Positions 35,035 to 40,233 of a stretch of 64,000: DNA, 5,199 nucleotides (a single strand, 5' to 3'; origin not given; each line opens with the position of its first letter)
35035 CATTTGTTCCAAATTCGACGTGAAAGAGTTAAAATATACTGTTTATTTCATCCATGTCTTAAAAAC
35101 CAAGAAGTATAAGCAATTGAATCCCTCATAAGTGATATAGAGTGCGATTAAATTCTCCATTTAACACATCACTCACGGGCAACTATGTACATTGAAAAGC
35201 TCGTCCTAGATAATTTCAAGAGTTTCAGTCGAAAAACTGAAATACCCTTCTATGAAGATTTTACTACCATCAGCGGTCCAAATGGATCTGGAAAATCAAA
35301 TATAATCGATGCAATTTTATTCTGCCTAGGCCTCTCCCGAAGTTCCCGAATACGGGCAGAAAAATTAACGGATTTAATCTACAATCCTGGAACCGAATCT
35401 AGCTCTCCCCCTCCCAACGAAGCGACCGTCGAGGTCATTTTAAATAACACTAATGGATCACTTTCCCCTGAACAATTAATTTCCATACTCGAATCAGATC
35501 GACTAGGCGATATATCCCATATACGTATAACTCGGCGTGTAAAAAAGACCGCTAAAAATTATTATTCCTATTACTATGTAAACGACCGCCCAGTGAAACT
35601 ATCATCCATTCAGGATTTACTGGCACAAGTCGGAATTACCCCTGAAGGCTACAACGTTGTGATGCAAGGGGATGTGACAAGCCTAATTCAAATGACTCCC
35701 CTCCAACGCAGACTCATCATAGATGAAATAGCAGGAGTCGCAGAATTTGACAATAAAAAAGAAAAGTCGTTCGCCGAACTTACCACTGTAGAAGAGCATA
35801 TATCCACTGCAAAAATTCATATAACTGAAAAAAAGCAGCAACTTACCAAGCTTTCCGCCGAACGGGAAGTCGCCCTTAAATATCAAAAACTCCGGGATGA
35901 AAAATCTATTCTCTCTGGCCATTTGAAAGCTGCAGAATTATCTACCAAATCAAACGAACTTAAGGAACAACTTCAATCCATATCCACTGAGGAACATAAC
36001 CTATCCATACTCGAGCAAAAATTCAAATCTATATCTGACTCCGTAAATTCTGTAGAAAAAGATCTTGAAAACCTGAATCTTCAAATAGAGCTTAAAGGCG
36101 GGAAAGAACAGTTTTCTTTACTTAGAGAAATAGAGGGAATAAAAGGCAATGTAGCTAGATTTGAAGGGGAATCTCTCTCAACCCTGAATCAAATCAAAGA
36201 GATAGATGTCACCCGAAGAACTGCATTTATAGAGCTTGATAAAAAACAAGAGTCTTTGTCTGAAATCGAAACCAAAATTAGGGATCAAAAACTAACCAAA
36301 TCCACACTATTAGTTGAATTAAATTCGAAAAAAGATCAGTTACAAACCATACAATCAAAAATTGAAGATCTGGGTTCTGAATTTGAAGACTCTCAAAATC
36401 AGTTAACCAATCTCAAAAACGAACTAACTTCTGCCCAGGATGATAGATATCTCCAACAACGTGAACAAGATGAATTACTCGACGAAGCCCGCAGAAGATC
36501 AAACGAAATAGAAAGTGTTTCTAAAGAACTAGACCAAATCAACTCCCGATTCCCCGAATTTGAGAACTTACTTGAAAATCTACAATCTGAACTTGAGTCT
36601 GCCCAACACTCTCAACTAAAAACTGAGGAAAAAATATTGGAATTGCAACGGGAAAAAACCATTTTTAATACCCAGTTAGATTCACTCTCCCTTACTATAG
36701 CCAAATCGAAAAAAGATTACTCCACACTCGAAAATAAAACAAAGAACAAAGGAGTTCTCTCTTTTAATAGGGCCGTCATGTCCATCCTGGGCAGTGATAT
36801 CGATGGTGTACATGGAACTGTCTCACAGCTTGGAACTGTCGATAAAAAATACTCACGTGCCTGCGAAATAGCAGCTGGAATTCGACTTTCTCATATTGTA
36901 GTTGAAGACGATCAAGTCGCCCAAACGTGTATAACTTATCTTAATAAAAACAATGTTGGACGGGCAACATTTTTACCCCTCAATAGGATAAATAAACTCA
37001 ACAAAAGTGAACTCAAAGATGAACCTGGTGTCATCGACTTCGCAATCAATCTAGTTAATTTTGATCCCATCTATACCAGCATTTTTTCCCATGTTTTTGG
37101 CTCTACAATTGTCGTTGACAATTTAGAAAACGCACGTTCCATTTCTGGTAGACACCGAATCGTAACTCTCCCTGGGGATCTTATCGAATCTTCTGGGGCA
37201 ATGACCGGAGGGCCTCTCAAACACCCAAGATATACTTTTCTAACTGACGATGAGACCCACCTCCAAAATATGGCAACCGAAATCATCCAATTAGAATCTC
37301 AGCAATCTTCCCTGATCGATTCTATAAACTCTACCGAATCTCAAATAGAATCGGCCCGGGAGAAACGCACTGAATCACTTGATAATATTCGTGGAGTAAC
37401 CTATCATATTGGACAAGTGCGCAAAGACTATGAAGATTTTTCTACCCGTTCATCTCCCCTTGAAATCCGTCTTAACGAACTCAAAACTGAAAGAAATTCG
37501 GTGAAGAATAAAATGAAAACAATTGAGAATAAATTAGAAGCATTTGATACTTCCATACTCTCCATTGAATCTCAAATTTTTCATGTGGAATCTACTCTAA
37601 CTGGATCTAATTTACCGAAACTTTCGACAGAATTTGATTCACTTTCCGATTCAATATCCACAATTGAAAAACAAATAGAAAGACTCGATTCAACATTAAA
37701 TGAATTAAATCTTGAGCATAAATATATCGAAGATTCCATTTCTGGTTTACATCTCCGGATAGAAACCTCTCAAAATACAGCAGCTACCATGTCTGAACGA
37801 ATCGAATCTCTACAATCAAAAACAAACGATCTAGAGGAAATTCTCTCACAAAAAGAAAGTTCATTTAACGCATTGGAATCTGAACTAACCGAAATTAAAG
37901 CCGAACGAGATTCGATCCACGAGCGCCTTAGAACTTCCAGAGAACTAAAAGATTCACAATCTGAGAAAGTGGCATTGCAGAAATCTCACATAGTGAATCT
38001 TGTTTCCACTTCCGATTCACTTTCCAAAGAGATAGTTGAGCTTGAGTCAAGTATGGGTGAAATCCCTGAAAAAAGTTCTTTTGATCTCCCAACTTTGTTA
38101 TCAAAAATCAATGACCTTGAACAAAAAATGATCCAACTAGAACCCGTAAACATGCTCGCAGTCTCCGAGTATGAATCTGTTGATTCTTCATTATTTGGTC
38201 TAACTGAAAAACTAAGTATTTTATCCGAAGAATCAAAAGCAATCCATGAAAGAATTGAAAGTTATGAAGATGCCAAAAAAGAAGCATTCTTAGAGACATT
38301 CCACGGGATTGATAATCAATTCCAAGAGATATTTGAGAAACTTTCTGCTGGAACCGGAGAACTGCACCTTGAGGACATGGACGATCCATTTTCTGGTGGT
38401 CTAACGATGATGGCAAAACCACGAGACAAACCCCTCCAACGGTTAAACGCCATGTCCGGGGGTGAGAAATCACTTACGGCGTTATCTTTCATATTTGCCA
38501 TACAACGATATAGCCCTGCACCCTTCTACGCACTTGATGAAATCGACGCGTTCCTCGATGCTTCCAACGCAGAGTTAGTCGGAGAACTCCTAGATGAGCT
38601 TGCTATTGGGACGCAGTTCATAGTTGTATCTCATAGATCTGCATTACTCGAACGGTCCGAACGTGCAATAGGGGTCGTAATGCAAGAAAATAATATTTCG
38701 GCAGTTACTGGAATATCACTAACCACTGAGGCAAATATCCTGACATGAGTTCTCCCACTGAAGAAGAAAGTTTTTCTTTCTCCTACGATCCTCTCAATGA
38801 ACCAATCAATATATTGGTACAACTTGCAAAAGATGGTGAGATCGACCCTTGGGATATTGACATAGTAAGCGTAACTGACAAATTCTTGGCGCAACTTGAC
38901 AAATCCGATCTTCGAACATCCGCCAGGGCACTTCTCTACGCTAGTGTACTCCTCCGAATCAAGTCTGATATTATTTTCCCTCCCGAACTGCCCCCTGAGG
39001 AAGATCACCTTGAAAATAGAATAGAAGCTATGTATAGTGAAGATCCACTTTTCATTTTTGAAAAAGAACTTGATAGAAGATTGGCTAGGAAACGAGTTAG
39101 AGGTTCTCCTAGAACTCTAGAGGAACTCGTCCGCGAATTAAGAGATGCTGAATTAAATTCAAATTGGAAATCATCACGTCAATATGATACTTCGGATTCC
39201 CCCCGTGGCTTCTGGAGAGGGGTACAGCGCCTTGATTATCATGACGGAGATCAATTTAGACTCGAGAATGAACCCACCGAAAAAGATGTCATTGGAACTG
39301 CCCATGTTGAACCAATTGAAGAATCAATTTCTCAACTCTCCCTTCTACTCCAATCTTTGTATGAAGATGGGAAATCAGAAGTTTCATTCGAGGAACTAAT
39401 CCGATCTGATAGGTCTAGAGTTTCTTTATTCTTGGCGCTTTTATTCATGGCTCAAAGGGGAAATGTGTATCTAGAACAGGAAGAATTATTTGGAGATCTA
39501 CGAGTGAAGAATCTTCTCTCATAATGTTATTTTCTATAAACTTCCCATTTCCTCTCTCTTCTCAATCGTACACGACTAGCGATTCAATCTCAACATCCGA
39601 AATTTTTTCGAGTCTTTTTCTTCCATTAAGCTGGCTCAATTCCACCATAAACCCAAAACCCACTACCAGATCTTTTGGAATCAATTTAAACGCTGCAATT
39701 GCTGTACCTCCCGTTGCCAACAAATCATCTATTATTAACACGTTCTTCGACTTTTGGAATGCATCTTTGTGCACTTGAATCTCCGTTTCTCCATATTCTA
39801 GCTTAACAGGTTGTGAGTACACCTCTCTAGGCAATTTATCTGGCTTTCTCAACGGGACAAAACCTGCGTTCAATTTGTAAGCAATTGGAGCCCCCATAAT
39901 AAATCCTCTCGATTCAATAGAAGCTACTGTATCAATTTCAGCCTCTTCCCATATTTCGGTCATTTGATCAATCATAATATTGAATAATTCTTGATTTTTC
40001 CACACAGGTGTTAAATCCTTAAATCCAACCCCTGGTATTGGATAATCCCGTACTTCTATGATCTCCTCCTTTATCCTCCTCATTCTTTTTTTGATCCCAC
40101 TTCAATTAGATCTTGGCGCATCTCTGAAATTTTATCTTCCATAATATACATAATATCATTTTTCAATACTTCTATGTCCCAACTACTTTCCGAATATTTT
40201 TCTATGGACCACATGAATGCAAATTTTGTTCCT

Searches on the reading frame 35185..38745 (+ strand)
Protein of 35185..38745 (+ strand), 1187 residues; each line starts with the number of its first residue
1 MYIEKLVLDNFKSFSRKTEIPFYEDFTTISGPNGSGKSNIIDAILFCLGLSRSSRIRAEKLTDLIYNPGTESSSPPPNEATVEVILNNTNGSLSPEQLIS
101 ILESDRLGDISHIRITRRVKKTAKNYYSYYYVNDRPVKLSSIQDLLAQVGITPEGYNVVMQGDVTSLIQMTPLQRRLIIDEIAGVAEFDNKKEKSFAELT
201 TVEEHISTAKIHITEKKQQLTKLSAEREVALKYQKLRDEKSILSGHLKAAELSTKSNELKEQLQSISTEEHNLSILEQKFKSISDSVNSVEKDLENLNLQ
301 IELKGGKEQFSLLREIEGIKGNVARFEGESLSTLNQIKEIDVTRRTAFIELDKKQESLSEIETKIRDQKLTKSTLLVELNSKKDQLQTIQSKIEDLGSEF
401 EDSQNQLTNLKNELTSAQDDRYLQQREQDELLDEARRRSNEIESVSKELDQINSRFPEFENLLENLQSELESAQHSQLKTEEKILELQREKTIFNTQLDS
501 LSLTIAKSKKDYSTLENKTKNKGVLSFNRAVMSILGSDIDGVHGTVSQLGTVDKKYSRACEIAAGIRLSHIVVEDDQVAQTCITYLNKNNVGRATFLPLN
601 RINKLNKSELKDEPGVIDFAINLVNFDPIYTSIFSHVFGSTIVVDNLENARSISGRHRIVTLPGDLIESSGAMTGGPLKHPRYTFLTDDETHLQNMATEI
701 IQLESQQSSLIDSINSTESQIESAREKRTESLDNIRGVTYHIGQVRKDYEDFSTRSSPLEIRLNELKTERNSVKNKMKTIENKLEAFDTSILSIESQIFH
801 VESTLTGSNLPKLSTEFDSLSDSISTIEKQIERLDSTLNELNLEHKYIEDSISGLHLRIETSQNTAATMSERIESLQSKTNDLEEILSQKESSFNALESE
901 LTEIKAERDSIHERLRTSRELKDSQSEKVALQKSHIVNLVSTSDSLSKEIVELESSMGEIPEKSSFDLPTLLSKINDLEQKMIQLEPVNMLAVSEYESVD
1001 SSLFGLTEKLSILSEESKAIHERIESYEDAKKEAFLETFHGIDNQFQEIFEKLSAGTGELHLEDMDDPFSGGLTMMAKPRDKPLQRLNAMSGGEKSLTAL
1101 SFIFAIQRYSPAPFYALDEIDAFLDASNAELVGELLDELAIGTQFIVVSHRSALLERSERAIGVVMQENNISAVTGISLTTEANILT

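Call 48: search_protein_families(library=pfam, proteins=[window:35185-38745:+], max_evalue=0.00001)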
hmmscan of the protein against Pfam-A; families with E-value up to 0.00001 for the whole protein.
window:35185-38745:+ (1187 aa): 5 families
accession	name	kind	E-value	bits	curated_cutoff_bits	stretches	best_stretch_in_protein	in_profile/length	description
PF02463.25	SMC_N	-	2.6e-62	210.6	40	1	2-1172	1-219/220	RecF/RecN/SMC N terminal domain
PF06470.18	SMC_hinge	-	5.6e-32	111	22.5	1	540-653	2-115/116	SMC proteins Flexible Hinge Domain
PF13476.12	AAA_23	-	6.2e-17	63.3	27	1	5-268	1-198/201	AAA domain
PF13304.12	AAA_21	-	3.9e-11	44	27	1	26-130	1-103/304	AAA domain, putative AbiEii toxin, Type IV TA system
PF13555.12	AAA_29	-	7.6e-07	29.2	27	1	5-48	3-46/61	P-loop containing region of AAA domain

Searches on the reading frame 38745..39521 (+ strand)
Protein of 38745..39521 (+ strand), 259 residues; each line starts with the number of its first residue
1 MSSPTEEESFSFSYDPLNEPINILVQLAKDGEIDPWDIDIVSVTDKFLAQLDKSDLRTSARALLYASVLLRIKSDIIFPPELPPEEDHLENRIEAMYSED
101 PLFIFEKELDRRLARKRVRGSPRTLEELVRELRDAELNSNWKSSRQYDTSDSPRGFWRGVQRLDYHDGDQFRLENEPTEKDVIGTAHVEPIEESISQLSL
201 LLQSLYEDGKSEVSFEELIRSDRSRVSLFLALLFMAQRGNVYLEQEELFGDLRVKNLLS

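Call 78: search_protein_families(library=pfam, proteins=[window:38745-39521:+], max_evalue=0.00001)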
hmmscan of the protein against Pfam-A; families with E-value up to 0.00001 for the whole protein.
window:38745-39521:+ (259 aa): 1 family
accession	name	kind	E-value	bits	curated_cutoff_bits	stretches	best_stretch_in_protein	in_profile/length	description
PF02616.19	SMC_ScpA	-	1.8e-16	61.3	24.6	1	27-255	1-230/232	Segregation and condensation protein ScpA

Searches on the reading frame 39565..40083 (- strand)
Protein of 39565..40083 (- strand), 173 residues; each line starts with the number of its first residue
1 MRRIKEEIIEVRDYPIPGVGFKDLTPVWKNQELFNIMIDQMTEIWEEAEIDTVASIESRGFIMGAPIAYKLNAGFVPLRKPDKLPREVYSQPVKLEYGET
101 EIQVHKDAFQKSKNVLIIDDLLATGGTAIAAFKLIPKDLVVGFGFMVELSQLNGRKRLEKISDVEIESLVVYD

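Call 78: search_protein_families(library=pfam, proteins=[window:39565-40083:-], max_evalue=0.00001)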
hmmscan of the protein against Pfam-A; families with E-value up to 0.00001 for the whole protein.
window:39565-40083:- (173 aa): 1 family
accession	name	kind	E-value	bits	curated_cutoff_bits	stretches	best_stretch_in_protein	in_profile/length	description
PF00156.33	Pribosyltran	-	6.6e-09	35.7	26.3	1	35-135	13-110/158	Phosphoribosyl transferase domain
